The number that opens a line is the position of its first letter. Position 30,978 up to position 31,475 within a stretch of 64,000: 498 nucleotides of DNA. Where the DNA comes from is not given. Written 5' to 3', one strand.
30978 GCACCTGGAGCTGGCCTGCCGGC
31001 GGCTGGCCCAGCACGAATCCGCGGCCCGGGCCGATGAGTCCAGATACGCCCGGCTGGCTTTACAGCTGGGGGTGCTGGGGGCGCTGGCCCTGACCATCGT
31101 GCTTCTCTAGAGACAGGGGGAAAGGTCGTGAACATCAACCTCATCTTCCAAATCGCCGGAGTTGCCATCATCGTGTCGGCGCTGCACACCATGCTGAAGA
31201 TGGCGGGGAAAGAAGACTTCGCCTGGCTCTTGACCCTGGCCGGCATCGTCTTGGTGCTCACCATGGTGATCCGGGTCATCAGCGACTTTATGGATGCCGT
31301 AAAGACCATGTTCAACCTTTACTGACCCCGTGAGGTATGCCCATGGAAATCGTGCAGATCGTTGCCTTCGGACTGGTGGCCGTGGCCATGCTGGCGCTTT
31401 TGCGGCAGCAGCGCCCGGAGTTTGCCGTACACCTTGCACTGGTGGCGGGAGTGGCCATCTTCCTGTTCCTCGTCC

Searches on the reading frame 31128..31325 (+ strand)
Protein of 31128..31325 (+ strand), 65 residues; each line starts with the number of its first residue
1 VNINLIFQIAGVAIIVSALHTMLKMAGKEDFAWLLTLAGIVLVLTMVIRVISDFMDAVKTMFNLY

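Call 54: search_protein_families(library=pfam, proteins=[window:31128-31325:+], max_evalue=0.001)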
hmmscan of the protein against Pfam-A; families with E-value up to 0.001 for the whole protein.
window:31128-31325:+ (65 aa): 1 family
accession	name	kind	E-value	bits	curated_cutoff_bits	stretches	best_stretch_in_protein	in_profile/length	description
PF06686.16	SpoIIIAC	-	3.6e-16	59.5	24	1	6-61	1-56/56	Stage III sporulation protein AC/AD protein family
